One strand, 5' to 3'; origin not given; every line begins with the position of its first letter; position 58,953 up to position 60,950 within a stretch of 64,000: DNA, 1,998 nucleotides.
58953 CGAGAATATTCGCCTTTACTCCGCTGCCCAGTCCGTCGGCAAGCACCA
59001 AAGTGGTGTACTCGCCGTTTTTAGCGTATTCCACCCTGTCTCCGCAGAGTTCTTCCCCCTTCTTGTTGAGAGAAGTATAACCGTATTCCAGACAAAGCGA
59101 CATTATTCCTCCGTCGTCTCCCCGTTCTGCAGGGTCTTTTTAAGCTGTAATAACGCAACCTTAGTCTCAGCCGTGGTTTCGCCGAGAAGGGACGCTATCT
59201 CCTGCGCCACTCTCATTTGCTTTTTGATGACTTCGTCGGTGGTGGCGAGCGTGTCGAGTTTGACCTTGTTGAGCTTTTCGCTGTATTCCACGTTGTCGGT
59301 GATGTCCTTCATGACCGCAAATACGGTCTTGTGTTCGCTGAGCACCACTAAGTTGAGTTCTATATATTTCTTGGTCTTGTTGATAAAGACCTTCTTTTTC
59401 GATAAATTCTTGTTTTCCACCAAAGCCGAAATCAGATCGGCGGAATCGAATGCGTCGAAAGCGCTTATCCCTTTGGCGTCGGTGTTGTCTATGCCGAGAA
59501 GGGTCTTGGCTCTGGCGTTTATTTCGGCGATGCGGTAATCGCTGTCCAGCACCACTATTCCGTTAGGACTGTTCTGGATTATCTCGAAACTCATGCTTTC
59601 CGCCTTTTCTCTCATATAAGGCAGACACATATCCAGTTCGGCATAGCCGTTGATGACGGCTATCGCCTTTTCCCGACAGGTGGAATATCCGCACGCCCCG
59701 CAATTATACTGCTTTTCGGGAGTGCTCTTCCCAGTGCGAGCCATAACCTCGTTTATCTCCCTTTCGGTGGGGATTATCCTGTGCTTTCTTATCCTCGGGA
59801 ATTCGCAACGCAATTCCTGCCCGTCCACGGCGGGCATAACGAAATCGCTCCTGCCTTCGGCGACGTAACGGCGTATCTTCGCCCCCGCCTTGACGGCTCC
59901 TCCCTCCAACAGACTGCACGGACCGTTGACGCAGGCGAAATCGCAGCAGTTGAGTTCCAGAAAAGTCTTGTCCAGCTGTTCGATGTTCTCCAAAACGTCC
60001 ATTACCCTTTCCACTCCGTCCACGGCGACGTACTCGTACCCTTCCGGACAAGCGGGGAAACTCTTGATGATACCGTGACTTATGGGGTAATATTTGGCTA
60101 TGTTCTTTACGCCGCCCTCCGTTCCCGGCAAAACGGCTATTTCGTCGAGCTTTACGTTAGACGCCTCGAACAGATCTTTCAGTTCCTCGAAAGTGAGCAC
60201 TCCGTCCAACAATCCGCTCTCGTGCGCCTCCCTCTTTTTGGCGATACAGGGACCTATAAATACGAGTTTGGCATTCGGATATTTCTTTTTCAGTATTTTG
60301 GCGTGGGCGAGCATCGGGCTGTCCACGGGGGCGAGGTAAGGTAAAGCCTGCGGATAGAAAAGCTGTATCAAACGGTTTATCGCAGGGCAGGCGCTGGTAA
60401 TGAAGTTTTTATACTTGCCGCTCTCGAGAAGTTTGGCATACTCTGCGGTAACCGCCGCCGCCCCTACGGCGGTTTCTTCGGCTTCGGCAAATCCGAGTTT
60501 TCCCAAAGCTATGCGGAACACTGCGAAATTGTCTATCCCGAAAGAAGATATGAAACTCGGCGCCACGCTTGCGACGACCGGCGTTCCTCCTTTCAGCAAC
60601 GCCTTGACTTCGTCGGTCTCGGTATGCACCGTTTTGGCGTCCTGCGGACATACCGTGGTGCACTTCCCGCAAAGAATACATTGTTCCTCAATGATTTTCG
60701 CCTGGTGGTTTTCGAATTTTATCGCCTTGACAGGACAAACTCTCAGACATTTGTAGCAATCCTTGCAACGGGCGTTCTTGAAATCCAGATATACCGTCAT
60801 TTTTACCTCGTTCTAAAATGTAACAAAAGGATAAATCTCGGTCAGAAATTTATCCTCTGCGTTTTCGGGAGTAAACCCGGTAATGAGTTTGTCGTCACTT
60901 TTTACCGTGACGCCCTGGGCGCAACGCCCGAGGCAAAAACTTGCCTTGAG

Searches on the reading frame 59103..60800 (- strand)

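Call 49: search_protein_families(library=pfam, proteins=[window:59103-60800:-], max_evalue=0.00001)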
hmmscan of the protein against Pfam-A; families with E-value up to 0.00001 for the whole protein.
window:59103-60800:- (565 aa): 10 families
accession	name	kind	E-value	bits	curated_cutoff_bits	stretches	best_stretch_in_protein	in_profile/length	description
PF02906.19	Fe_hyd_lg_C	-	2.2e-41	142.6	22.1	1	74-294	2-245/245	Iron only hydrogenase large subunit, C-terminal domain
PF04060.18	FeS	-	7e-11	42.1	23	1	364-394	3-33/33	Putative Fe-S cluster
PF13237.11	Fer4_10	-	1.2e-08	35.2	25.5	1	9-52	6-53/53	4Fe-4S dicluster domain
PF12838.12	Fer4_7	-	2.9e-08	34.5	27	1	11-55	1-52/52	4Fe-4S dicluster domain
PF00037.32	Fer4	-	1.2e-07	31.7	21.1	1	35-55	2-22/24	4Fe-4S binding domain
PF14697.11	Fer4_21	-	1.6e-07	31.8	35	1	8-54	4-55/59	4Fe-4S dicluster domain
PF25160.1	LdpA_Fe-S-bd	-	1.8e-07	31.2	27.6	1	14-55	4-42/49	LdpA Fe-S cluster-binding domain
PF13187.11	Fer4_9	-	1.9e-06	28.2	27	1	11-55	1-51/52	4Fe-4S dicluster domain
PF12837.12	Fer4_6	-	2.4e-06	27.7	25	0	35-52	3-20/24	4Fe-4S binding domain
PF00989.32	PAS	-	5.3e-06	26.9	22.6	0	406-499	5-112/113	PAS fold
